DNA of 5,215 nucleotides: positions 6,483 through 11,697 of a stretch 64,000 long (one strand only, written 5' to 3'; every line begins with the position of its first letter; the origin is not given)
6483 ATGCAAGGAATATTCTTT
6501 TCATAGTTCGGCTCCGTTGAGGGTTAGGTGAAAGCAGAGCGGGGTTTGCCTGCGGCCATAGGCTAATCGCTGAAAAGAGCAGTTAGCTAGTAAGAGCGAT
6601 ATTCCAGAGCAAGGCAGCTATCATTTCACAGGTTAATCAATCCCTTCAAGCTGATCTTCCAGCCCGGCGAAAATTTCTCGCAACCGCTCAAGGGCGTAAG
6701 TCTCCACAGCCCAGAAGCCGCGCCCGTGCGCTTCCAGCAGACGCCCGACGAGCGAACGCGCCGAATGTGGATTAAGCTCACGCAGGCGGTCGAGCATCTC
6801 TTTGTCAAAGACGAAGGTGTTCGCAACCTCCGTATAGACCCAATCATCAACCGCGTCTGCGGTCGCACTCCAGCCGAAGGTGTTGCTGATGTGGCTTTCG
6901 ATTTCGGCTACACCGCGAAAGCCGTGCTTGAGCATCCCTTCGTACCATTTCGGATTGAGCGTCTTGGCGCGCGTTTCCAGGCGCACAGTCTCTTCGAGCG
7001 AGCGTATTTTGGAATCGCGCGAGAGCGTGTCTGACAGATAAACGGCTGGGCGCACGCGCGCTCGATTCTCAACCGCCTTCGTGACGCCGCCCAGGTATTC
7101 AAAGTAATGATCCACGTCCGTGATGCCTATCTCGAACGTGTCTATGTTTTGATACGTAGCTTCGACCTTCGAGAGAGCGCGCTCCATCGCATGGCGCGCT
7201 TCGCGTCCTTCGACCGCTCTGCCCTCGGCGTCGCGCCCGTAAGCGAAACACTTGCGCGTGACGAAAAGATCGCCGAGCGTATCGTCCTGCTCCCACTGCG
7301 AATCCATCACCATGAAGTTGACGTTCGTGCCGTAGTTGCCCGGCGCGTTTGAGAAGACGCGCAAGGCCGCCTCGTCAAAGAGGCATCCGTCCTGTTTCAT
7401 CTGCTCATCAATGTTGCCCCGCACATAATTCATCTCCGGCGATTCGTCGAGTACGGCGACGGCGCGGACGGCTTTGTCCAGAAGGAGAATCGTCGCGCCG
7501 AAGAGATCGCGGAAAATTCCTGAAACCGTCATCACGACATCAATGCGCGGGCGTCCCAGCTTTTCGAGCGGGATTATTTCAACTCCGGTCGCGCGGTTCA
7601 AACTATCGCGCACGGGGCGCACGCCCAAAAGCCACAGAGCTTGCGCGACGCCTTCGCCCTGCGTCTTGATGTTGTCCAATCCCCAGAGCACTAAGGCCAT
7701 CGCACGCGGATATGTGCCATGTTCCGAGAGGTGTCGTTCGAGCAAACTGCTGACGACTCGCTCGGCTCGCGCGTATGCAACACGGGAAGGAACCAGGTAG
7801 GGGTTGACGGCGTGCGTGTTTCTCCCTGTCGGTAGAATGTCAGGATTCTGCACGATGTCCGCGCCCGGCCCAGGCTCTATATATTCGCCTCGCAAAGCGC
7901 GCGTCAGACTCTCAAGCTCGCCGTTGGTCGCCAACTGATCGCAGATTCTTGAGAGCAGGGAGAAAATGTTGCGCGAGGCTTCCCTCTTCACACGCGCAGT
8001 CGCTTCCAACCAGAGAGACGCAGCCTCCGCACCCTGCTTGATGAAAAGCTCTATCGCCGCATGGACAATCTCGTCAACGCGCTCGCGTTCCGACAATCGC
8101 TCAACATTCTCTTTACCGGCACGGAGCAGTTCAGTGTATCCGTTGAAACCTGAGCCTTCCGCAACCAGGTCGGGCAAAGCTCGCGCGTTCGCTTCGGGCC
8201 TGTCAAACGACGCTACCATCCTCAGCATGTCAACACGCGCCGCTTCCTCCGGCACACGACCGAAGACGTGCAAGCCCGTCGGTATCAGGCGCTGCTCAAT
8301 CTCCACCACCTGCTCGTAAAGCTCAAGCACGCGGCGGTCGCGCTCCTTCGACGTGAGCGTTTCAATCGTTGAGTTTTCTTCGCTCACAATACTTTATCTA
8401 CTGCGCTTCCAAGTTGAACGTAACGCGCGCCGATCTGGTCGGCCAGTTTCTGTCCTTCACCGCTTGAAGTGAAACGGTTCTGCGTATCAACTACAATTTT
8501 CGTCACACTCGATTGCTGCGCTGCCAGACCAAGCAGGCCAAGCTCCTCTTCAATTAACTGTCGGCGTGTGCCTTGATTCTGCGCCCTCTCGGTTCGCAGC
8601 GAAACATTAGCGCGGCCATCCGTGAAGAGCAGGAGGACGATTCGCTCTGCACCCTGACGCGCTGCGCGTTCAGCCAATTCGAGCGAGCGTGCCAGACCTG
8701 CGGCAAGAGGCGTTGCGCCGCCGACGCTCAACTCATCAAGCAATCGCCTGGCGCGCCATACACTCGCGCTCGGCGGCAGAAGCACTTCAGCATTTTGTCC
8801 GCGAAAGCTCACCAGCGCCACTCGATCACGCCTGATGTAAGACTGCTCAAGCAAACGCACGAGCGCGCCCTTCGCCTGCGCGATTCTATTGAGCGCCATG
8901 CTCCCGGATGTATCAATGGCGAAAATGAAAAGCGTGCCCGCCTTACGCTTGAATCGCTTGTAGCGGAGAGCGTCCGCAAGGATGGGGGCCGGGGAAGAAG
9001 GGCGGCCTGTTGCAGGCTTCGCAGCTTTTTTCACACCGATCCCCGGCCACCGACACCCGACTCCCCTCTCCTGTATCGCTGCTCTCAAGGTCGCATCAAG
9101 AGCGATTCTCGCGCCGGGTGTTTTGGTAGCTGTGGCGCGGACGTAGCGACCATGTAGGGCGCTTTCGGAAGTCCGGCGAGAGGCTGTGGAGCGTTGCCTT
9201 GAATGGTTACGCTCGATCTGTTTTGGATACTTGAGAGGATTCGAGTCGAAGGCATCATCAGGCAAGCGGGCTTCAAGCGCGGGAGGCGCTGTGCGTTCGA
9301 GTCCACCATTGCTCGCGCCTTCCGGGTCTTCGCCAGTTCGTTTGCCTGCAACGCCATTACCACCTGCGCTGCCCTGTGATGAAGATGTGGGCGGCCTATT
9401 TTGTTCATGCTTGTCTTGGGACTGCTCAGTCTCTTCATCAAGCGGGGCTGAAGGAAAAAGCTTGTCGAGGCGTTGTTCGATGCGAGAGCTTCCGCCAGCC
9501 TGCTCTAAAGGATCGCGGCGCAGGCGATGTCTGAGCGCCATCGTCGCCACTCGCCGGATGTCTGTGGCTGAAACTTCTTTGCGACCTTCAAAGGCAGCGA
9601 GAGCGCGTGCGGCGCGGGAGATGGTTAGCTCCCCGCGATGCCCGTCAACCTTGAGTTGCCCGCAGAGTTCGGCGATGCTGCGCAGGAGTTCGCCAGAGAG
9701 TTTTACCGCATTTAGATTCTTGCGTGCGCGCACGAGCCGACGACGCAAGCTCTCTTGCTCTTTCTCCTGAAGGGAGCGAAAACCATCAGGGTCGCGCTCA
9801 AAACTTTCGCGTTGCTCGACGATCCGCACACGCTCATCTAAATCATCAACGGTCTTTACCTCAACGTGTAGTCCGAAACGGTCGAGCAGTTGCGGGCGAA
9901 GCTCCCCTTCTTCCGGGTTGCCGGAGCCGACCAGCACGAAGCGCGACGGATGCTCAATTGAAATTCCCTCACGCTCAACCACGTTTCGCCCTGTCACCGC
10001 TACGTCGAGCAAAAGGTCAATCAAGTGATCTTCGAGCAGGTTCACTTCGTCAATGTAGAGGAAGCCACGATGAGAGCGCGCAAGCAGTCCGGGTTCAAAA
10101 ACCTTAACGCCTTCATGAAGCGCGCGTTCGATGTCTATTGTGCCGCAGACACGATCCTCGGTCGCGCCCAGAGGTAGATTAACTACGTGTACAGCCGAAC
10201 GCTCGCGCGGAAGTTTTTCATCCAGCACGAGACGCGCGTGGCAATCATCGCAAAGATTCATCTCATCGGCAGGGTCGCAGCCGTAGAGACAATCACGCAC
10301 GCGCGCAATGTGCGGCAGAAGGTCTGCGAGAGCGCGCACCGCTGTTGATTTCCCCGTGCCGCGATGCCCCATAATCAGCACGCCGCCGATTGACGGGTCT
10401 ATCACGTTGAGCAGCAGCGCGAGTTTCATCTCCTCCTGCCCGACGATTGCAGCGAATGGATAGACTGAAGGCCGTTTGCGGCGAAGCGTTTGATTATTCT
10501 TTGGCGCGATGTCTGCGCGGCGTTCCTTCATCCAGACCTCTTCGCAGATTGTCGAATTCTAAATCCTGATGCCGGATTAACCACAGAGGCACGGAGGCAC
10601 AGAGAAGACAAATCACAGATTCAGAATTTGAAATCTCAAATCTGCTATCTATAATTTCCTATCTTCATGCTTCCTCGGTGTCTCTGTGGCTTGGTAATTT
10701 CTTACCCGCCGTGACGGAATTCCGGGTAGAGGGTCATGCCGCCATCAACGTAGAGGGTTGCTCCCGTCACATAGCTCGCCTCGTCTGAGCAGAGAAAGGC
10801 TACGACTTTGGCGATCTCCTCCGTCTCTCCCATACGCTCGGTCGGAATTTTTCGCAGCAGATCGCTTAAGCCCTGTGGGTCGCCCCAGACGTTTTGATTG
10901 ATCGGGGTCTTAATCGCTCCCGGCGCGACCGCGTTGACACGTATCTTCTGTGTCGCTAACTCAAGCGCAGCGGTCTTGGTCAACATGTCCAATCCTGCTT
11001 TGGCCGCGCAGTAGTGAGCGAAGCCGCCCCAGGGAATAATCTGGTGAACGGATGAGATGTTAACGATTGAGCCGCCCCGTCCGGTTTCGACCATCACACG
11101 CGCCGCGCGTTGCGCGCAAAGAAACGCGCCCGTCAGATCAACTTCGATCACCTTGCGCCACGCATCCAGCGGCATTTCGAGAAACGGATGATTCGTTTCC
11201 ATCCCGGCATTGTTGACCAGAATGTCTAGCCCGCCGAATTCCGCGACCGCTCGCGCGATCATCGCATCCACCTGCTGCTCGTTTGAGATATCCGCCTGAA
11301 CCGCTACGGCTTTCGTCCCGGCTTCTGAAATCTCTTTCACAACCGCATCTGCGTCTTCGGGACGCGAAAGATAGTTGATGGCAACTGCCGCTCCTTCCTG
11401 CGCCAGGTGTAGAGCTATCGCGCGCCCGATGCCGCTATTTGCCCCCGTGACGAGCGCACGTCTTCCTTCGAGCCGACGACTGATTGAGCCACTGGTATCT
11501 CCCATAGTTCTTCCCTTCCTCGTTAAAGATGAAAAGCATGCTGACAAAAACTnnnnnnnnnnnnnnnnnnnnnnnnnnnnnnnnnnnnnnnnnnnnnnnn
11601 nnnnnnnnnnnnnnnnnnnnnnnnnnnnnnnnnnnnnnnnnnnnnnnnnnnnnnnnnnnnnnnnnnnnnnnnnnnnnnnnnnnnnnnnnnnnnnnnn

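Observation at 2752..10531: ChlH/CobN-type chelatase large subunit cleanly split at a linker and encoded in permuted order (C-half before N-half)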

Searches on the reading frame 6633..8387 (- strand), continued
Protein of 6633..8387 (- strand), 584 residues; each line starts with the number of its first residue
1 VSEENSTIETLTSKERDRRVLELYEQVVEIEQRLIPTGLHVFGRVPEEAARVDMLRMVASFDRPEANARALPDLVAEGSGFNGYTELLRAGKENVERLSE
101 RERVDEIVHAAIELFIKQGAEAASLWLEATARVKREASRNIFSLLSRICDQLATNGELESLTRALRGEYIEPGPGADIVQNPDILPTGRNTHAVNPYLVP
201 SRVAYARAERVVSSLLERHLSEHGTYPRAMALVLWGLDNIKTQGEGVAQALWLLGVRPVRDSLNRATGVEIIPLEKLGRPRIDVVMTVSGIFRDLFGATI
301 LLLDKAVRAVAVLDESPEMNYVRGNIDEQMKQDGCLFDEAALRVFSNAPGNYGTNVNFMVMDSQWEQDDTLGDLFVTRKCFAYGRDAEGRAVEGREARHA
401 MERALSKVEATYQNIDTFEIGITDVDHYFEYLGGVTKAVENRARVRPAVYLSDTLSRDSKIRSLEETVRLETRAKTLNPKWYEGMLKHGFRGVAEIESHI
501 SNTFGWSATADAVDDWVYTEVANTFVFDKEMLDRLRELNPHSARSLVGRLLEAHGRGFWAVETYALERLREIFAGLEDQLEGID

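Call 98: fold_search(model_id=the predicted structure, library=pdb)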
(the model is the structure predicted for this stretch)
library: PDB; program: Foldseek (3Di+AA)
matches with E <= 10: 365; with E <= 0.001: 20
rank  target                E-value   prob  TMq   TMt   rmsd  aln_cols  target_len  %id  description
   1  6ysg_B                1.5e-34  1.00  0.51  0.26  18.8       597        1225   41  Magnesium chelatase H subunit (ChlH) from Synechocystis sp.PCC6803 to 2.54 A resolution (released 2020-12-09)
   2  6yt0_B                3.5e-34  1.00  0.51  0.27  18.7       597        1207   41  Magnesium chelatase H subunit (ChlH) E660D variant from Synechocystis sp.PCC6803 (released 2020-12-09)
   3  4zhj_B                4.9e-34  1.00  0.52  0.26  18.8       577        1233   42  Crystal Structure of the Catalytic Subunit of Magnesium Chelatase (released 2015-08-26)
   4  6ytj_BBB              9.1e-34  1.00  0.51  0.27  18.8       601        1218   41  Magnesium chelatase H subunit (ChlH) E625K variant from Synechocystis sp.PCC6803 (released 2020-12-09)
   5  6ytn_BBB              9.5e-34  1.00  0.52  0.26  18.8       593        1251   41  Magnesium chelatase H subunit (ChlH) E660W variant from Synechocystis sp.PCC6803 (released 2020-12-09)
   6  6ytj_AAA              1.3e-33  1.00  0.52  0.26  18.8       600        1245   40  Magnesium chelatase H subunit (ChlH) E625K variant from Synechocystis sp.PCC6803 (released 2020-12-09)
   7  6ytn_AAA              3.4e-33  1.00  0.52  0.26  18.8       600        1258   41  Magnesium chelatase H subunit (ChlH) E660W variant from Synechocystis sp.PCC6803 (released 2020-12-09)
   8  4zhj_A                6.4e-33  1.00  0.51  0.26  18.7       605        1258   40  Crystal Structure of the Catalytic Subunit of Magnesium Chelatase (released 2015-08-26)
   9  6yt0_A                1.7e-32  1.00  0.50  0.26  18.9       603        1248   40  Magnesium chelatase H subunit (ChlH) E660D variant from Synechocystis sp.PCC6803 (released 2020-12-09)
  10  6ysg_A                2.2e-32  1.00  0.52  0.26  18.7       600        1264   41  Magnesium chelatase H subunit (ChlH) from Synechocystis sp.PCC6803 to 2.54 A resolution (released 2020-12-09)
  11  5ewu_B                5.5e-28  1.00  0.48  0.71   7.8       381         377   46  Crystal structure of the Arabidopsis thaliana C-terminal Chlh at 1.25A (released 2016-12-07)
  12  5ewu_A                9.4e-28  1.00  0.47  0.70   7.9       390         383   45  Crystal structure of the Arabidopsis thaliana C-terminal Chlh at 1.25A (released 2016-12-07)
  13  6ys9_A                1.3e-27  1.00  0.45  0.67   8.8       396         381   45  T_926 truncate of ChlH from Thermosynechococcus elongatus at 1.64 A resolution (released 2020-12-09)
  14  6ys9_D                2.3e-27  1.00  0.47  0.69   8.3       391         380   46  T_926 truncate of ChlH from Thermosynechococcus elongatus at 1.64 A resolution (released 2020-12-09)
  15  7c6o                  4.3e-27  1.00  0.51  0.27  14.7       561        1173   31  Catalytic Subunit of Cobaltochelatase from Mycobacterium tuberculosis (released 2020-12-02)
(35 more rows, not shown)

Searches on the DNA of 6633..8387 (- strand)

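Call 68: search_rna_families(sources=[L001, L003, L009, L031, L046, L047], threshold=gathering)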
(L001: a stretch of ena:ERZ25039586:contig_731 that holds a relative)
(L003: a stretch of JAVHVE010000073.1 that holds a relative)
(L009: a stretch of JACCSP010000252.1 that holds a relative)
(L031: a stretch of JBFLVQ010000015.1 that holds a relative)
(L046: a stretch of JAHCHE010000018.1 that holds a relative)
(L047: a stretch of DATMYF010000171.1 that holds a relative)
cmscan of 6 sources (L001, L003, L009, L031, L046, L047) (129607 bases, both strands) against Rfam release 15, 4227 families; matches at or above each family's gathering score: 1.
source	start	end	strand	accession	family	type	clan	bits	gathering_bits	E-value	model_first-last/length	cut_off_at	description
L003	4680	4761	+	RF00005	tRNA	Gene; tRNA;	CL00001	52.1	29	5.3e-08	1-71/71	no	tRNA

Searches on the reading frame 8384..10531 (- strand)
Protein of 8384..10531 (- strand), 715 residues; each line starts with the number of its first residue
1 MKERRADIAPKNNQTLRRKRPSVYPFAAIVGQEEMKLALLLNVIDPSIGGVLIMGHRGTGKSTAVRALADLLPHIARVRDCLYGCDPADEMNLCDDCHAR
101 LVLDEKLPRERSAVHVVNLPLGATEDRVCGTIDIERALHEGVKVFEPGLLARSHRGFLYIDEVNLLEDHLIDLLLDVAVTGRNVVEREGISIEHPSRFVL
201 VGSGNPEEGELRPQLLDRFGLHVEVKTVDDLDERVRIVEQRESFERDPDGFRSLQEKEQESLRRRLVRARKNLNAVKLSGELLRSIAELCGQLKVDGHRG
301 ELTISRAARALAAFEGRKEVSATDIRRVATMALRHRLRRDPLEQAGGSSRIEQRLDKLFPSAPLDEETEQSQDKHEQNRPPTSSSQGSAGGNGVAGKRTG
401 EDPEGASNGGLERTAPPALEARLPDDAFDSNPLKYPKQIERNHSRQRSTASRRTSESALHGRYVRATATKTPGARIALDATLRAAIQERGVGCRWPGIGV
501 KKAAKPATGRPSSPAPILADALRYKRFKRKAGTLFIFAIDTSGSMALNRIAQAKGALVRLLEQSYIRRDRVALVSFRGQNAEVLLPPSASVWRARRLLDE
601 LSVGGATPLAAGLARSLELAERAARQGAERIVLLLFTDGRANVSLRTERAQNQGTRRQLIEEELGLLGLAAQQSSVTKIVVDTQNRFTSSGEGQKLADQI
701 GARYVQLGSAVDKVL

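Call 8: search_protein_families(library=pfam, proteins=[window:8384-10531:-], max_evalue=0.01)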
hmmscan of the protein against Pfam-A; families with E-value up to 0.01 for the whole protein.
window:8384-10531:- (715 aa): 11 families
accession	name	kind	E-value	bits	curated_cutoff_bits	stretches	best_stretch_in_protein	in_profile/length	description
PF17863.7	AAA_lid_2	-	2.1e-19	69.5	22.7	1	284-345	2-64/74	AAA lid domain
PF13519.12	VWA_2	-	7.8e-14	52.6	27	1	536-639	2-106/107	von Willebrand factor type A domain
PF01078.27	Mg_chelatase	-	8.6e-11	42.1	20.3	1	137-206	89-158/207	Magnesium chelatase, subunit ChlI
PF00092.34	VWA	-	1.5e-07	32.2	23.8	1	536-653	3-130/174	von Willebrand factor type A domain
PF07728.20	AAA_5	-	1.6e-07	31.9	22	1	112-219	26-139/139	AAA domain (dynein-related subfamily)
PF13191.12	AAA_16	-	0.00012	23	32.6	1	37-74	12-51/167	AAA ATPase domain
PF13401.12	AAA_22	-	0.00016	22.4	27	1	51-177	8-107/130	AAA domain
PF20030.5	bpMoxR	-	0.00062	19.3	27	0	128-230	73-171/205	MoxR domain in the MoxR-vWA-beta-propeller ternary systems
PF05673.19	DUF815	-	0.0063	16.1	23.8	0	50-69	55-74/249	Protein of unknown function (DUF815)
PF00493.29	MCM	-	0.007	15.9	23.3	0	133-211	100-178/224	MCM P-loop domain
PF13555.12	AAA_29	-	0.0088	16.2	27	0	45-72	18-46/61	P-loop containing region of AAA domain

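Call 9: search_protein_families(library=ncbifam, proteins=[window:8384-10531:-], max_evalue=0.01)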
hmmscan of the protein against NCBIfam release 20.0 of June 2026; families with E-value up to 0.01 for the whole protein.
window:8384-10531:- (715 aa): 13 families
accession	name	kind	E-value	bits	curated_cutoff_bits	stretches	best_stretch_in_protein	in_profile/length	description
TIGR02442.1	Cob-chelat-sub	hypoth_equivalog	3.7e-201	669.9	779.45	1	24-707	1-640/641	putative cobaltochelatase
TIGR02030.1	BchI-ChlI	equivalog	2.3e-154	513.6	466.95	1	24-359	1-336/337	magnesium chelatase ATPase subunit I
TIGR02031.1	BchD-ChlD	equivalog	5.1e-151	504.4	499.55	1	33-713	1-605/608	magnesium chelatase ATPase subunit D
NF009943.0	PRK13406.1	equivalog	4.2e-73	246.8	571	1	114-710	53-570/585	magnesium chelatase subunit D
TIGR03788.1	marine_srt_targ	equivalog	5.1e-08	31.8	551.65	1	535-640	274-380/629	marine proteobacterial sortase target protein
TIGR00764.1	lon_rel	equivalog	3.1e-07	29.4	516.6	1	145-225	208-300/608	ATP-dependent protease LonB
TIGR00368.1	TIGR00368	hypoth_equivalog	6.3e-07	28.3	362.4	0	140-206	281-347/499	YifB family Mg chelatase-like AAA ATPase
NF007365.0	PRK09862.1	equivalog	2.6e-05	23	530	1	140-207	280-347/506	YifB family Mg chelatase-like AAA ATPase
TIGR02903.1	spore_lon_C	equivalog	0.0008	18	678.8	1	25-177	152-288/615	Lon family ATP-dependent protease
NF011523.0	PRK14962.1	equivalog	0.0018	17.1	576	1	17-73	6-61/474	DNA polymerase III subunits gamma and tau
TIGR03436.1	acidobact_VWFA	subfamily_domain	0.0021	17.6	81.25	1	504-653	59-197/324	VWA domain-containing protein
TIGR02397.1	dnaX_nterm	equivalog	0.0035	16.6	250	1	15-75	4-63/355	DNA polymerase III subunit gamma/tau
NF009067.0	PRK12402.1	equivalog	0.004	16.2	317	1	27-70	15-58/340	replication factor C small subunit 2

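Call 55: search_protein_families(library=padloc, proteins=[window:8384-10531:-], max_evalue=0.01)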
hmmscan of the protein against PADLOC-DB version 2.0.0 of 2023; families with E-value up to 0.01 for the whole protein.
window:8384-10531:- (715 aa): 1 family
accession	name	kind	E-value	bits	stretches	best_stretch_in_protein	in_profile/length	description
PDLC01994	RtcR_PspF1--CARF_AAA_HTH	-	5.2e-05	20.5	0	146-218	242-316/468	-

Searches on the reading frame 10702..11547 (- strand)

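Call 28: search_protein_families(library=pfam, proteins=[window:10702-11547:-], max_evalue=0.001)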
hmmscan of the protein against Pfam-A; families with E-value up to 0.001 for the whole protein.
window:10702-11547:- (281 aa): 4 families
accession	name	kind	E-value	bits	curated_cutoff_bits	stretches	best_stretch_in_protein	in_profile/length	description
PF13561.12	adh_short_C2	-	1.1e-76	258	27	1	35-272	1-236/236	Enoyl-(Acyl carrier protein) reductase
PF00106.31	adh_short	-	1.5e-62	211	26.6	1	31-221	3-191/195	short chain dehydrogenase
PF08659.16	KR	-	2.8e-19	70.2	22.6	1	32-192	4-162/180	KR domain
PF23441.1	SDR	-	1.7e-09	37.9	27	1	29-273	8-257/258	SDR-like rossmann domain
